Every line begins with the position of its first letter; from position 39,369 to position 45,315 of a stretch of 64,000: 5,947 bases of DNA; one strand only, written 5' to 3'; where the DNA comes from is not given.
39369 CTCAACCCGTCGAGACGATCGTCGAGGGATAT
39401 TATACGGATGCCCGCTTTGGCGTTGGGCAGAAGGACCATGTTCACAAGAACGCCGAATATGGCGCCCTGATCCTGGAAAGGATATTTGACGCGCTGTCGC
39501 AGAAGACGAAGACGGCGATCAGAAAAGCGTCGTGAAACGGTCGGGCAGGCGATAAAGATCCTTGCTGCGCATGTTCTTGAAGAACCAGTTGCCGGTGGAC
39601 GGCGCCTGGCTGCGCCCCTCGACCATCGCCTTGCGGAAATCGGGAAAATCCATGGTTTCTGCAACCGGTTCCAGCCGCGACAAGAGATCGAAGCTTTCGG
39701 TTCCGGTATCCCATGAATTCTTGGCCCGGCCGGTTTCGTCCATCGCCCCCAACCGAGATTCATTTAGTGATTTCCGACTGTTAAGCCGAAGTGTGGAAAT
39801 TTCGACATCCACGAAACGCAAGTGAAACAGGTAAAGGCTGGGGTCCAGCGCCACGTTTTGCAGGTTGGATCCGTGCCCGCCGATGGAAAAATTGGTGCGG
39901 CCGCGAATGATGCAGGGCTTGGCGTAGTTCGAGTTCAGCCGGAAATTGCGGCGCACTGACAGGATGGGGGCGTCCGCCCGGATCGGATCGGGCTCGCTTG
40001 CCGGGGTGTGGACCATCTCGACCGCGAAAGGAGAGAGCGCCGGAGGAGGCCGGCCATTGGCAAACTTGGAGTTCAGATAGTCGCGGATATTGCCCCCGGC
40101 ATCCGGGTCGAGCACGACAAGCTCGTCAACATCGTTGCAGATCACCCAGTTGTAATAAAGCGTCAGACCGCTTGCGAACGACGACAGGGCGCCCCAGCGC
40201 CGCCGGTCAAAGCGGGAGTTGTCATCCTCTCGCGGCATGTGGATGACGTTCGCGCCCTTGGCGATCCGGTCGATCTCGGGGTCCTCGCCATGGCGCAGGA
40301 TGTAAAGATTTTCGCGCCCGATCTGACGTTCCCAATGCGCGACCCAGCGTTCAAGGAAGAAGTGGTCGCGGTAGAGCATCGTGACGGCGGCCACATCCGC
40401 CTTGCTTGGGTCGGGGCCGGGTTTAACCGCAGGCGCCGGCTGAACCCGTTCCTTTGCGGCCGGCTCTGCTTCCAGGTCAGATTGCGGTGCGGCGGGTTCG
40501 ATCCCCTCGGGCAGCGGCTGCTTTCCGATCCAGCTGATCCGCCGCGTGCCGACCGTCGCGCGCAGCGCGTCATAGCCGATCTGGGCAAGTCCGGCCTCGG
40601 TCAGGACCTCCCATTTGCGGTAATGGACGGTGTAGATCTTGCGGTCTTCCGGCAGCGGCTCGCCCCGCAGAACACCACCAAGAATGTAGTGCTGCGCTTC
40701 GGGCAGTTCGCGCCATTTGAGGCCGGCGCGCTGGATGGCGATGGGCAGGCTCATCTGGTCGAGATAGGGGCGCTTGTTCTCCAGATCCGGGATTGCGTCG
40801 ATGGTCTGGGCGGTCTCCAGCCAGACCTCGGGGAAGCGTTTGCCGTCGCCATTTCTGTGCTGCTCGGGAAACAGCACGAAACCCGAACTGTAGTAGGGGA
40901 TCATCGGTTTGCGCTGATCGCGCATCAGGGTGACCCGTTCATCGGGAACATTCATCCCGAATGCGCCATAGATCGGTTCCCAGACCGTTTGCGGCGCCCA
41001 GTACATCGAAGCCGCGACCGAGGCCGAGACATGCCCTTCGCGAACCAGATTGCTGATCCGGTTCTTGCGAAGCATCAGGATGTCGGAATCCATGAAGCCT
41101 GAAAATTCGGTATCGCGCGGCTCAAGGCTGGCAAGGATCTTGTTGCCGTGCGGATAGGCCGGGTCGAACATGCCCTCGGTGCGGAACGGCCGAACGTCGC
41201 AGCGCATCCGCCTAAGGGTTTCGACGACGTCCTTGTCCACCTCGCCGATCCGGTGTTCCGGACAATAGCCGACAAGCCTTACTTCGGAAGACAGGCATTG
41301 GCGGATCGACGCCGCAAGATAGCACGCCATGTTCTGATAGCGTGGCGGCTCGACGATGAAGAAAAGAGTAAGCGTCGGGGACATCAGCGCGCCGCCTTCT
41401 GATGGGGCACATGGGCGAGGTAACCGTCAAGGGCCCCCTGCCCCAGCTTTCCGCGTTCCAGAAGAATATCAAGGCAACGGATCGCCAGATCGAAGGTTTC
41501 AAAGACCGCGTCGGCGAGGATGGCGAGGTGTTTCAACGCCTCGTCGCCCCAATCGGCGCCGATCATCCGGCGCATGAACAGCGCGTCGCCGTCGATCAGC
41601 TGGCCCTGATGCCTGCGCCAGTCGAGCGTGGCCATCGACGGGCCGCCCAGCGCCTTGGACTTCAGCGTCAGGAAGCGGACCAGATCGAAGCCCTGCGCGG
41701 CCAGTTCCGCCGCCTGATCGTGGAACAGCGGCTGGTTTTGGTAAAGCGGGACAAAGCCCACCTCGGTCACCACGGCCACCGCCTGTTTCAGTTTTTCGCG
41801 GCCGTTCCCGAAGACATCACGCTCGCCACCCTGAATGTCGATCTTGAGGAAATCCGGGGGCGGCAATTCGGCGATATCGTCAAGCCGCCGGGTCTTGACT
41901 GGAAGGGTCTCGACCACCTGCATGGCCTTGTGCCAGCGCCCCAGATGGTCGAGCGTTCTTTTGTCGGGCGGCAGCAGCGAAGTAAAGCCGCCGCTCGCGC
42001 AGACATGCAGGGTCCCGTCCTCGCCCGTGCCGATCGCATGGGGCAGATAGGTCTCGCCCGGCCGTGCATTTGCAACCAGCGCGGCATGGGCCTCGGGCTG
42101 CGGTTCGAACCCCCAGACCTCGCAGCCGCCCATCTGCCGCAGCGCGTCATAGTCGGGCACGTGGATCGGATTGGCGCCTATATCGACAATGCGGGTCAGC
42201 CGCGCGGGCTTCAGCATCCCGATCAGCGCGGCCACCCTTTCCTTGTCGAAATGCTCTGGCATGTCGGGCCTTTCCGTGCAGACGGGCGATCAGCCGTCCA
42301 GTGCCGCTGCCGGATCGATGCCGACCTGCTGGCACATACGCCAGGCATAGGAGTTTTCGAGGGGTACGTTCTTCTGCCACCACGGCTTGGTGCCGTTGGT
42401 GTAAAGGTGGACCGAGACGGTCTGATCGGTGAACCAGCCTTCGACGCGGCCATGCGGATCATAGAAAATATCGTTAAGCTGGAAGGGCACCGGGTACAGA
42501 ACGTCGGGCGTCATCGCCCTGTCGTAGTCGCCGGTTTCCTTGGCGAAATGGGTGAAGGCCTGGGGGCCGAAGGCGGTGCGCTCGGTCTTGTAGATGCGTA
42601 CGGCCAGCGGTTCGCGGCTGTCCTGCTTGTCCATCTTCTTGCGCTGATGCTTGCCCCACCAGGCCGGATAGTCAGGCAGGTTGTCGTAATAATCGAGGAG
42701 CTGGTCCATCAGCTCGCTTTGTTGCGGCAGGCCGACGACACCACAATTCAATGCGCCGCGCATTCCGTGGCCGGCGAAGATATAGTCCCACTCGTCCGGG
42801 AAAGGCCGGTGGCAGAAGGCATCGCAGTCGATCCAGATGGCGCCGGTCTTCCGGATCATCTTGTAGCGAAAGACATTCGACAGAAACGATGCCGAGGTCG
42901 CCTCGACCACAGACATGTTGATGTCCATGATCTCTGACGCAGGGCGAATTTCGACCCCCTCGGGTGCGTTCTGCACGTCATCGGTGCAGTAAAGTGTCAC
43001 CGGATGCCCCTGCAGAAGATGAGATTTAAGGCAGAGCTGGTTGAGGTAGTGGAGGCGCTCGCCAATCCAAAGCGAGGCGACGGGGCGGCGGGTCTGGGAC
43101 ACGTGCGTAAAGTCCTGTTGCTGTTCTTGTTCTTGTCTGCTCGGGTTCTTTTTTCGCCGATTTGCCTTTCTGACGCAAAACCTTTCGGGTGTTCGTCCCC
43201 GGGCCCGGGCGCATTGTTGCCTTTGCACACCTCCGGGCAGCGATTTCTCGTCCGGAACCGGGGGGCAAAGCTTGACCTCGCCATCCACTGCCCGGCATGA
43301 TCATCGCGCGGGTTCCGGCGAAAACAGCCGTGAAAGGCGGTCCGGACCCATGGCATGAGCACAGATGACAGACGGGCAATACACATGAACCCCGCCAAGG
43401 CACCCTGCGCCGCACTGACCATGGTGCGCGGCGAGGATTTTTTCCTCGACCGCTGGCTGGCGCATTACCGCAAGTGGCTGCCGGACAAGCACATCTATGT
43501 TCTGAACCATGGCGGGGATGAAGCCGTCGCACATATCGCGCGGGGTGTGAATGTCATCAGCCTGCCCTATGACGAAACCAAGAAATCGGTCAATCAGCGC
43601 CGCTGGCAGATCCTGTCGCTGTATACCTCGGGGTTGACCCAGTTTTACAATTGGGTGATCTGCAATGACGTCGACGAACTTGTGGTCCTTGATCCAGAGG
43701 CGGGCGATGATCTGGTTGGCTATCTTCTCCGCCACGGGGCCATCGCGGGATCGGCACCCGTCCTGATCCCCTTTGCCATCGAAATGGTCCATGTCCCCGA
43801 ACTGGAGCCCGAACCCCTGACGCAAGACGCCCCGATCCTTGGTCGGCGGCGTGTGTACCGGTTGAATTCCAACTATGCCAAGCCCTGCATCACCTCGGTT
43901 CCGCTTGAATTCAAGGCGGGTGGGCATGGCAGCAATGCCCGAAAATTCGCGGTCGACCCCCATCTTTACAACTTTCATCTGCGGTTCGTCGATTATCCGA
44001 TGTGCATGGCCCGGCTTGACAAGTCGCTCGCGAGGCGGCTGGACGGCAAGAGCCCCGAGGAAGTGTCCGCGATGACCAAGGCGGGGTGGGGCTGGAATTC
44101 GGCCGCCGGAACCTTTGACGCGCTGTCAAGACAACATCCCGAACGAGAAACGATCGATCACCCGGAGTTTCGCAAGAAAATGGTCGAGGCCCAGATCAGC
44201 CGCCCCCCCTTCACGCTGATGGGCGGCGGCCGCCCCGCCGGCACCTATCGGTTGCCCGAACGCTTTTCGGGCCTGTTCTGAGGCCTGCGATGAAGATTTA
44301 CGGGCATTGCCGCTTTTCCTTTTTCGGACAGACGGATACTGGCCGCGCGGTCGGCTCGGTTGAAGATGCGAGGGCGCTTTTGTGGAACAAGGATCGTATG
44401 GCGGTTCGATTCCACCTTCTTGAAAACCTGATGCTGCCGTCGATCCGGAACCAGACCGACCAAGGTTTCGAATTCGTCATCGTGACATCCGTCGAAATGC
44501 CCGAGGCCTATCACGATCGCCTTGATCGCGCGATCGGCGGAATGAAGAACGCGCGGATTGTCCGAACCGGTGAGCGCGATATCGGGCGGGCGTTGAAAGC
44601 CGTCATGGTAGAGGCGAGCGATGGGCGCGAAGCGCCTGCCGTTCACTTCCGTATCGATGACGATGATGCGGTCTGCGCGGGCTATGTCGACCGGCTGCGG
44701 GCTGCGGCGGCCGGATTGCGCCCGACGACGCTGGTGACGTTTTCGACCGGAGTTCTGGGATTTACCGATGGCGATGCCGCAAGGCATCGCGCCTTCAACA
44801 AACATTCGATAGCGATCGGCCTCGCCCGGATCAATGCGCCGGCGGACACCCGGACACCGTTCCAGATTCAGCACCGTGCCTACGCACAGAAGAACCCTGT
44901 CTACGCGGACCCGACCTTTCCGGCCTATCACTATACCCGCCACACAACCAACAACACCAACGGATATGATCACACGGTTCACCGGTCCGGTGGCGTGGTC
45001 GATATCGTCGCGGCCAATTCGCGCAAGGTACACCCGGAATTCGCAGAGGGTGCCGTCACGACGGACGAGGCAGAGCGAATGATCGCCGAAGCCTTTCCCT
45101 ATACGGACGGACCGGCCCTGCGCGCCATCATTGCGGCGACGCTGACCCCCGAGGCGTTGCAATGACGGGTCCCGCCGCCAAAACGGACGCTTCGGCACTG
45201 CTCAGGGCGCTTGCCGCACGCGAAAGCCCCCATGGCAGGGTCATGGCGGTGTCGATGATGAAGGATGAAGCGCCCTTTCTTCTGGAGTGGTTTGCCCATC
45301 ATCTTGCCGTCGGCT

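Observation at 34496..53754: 19-kb glycosyltransferase/methyltransferase island with no priming enzyme, no exporter, no membrane protein and no sugar-nucleotide genes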

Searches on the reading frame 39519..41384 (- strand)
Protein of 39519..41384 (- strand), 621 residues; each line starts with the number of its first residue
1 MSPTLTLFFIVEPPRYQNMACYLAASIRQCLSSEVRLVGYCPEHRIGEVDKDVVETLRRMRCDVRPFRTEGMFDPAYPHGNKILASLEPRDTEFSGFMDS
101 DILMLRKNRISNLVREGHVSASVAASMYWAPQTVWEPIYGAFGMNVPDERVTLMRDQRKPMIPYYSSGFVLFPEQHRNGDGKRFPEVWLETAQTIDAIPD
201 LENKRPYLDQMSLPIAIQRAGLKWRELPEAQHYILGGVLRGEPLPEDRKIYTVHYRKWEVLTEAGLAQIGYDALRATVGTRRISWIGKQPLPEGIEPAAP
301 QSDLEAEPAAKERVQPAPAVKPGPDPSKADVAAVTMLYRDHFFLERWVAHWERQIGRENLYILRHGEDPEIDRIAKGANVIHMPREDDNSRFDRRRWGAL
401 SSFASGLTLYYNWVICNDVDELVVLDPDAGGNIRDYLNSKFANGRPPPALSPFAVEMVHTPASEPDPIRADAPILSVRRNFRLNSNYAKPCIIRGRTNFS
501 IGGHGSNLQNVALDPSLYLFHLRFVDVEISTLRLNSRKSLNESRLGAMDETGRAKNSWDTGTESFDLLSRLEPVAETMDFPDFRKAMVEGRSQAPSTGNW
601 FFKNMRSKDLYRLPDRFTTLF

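Call 5: search_protein_families(library=pfam, proteins=[window:39519-41384:-], max_evalue=0.01)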
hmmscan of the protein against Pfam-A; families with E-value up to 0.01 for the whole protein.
window:39519-41384:- (621 aa): 1 family
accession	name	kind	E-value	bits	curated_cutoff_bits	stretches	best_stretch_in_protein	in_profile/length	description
PF13704.12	Glyco_tranf_2_4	-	1.1e-09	39.1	27.5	1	340-436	3-97/98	Glycosyl transferase family 2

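Call 40: search_protein_families(library=ncbifam, proteins=[window:39519-41384:-], max_evalue=0.01)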
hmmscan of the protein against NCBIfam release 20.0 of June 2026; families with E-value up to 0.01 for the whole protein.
window:39519-41384:- (621 aa): 0 families

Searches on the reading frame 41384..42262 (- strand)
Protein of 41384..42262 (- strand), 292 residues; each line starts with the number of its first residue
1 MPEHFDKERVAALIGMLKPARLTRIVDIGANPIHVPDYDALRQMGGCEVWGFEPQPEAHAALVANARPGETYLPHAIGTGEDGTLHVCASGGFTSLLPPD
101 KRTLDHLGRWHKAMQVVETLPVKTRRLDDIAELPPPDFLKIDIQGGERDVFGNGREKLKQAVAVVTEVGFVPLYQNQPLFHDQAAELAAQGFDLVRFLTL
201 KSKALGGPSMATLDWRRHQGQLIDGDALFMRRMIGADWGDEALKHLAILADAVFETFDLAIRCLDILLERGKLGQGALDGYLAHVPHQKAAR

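Call 5: search_protein_families(library=pfam, proteins=[window:41384-42262:-], max_evalue=0.01)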
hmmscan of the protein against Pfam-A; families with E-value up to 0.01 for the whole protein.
window:41384-42262:- (292 aa): 1 family
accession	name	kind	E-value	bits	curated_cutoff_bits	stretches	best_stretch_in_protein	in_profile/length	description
PF05050.19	Methyltransf_21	-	8.8e-22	78.5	22.7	1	27-193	1-172/173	Methyltransferase FkbM domain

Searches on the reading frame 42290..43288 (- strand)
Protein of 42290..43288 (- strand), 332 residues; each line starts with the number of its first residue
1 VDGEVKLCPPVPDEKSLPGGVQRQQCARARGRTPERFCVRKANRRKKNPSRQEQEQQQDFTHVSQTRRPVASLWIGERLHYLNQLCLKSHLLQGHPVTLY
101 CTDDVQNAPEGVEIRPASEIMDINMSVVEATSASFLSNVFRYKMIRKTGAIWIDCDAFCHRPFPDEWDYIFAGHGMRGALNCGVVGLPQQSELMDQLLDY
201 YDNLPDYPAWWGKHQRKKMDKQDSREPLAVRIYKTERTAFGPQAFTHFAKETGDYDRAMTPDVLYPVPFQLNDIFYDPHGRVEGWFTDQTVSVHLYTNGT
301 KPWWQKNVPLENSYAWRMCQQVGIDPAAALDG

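Call 5: search_protein_families(library=pfam, proteins=[window:42290-43288:-], max_evalue=0.01)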
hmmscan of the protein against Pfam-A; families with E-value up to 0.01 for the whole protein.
window:42290-43288:- (332 aa): 1 family
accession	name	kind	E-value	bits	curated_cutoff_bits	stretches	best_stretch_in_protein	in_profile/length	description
PF04488.21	Gly_transf_sug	-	0.0069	17.5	23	0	133-167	53-86/93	Glycosyltransferase sugar-binding region containing DXD motif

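Call 40: search_protein_families(library=ncbifam, proteins=[window:42290-43102:-], max_evalue=0.01)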
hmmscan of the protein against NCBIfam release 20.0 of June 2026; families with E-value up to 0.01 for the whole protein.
window:42290-43102:- (270 aa): 0 families

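Call 62: search_solved_structures(query=A3, max_evalue=1)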
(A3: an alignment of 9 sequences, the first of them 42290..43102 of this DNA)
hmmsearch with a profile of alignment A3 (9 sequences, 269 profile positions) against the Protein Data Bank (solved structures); distinct sequences matched with E-value up to 1: 4.
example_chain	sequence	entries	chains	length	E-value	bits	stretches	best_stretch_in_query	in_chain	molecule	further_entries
8x4k_A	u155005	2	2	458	0.008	18.8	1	71-107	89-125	Subversion of eukaryotic traffic protein A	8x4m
8x4j_A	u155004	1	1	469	0.0083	18.8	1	71-107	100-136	Subversion of eukaryotic traffic protein A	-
1sb2_B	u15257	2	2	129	0.23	14.1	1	89-155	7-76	Rhodocetin beta subunit | Rhodocetin subunit beta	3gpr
4ph6_A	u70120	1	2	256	0.94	12.1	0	127-160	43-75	3-dehydroquinate dehydratase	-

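Call 86: search_protein_families(library=pfam, proteins=[window:42290-43102:-], max_evalue=1)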
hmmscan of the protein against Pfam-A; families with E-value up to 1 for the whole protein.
window:42290-43102:- (270 aa): 2 families
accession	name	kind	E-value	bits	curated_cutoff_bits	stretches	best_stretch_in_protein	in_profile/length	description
PF04488.21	Gly_transf_sug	-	0.0052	17.9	23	1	71-105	53-86/93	Glycosyltransferase sugar-binding region containing DXD motif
PF05704.18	Caps_synth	-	0.034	14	24.5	1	70-104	109-143/278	Capsular polysaccharide synthesis protein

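Call 103: search_protein_families(library=padloc, proteins=[window:42290-43102:-], max_evalue=0.001)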
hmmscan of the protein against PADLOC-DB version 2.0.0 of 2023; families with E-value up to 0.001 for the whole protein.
window:42290-43102:- (270 aa): 0 families

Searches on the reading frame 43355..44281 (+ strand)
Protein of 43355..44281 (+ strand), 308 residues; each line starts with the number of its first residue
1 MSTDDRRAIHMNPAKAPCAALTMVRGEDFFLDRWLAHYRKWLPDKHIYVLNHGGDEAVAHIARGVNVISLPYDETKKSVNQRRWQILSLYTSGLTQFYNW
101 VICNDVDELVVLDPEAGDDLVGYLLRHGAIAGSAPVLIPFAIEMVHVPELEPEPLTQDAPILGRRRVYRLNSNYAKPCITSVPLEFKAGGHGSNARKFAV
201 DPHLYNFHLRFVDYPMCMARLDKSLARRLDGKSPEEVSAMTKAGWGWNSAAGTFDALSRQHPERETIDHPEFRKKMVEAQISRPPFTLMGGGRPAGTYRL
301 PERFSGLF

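Call 6: search_protein_families(library=pfam, proteins=[window:43355-44281:+], max_evalue=0.01)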
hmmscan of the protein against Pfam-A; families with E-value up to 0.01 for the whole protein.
window:43355-44281:+ (308 aa): 1 family
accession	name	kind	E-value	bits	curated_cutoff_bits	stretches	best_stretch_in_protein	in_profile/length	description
PF13704.12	Glyco_tranf_2_4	-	2.5e-08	34.7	27.5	1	26-116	2-90/98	Glycosyl transferase family 2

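Call 40: search_protein_families(library=ncbifam, proteins=[window:43355-44281:+], max_evalue=0.01)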
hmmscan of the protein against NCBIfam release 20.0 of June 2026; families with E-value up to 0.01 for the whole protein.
window:43355-44281:+ (308 aa): 0 families

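Call 103: search_protein_families(library=padloc, proteins=[window:43355-44281:+], max_evalue=0.001)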
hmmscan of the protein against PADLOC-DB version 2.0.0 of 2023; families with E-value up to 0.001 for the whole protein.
window:43355-44281:+ (308 aa): 0 families

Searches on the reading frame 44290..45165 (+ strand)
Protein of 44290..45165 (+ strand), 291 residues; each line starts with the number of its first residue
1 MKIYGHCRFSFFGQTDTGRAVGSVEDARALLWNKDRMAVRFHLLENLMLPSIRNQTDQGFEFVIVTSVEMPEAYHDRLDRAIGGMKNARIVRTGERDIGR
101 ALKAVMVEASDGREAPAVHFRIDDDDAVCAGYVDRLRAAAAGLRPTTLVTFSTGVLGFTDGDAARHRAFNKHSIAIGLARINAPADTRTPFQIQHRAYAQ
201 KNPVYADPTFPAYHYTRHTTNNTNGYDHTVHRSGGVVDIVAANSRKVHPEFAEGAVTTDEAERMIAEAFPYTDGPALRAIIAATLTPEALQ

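Call 6: search_protein_families(library=pfam, proteins=[window:44290-45165:+], max_evalue=0.01)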
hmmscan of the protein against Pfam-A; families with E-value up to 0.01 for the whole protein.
window:44290-45165:+ (291 aa): 1 family
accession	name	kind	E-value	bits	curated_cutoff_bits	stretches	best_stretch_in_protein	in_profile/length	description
PF11316.14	Rhamno_transf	-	1.7e-48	165.6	23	1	3-224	2-229/235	Putative rhamnosyl transferase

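Call 82: search_solved_structures(query=window:44290-45165:+, max_evalue=1)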
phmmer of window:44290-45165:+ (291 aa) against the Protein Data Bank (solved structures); distinct sequences matched with E-value up to 1: 1.
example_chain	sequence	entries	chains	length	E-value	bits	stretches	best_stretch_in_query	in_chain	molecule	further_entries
1rv8_A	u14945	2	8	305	0.16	14.5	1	158-209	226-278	fructose-1,6-bisphosphate aldolase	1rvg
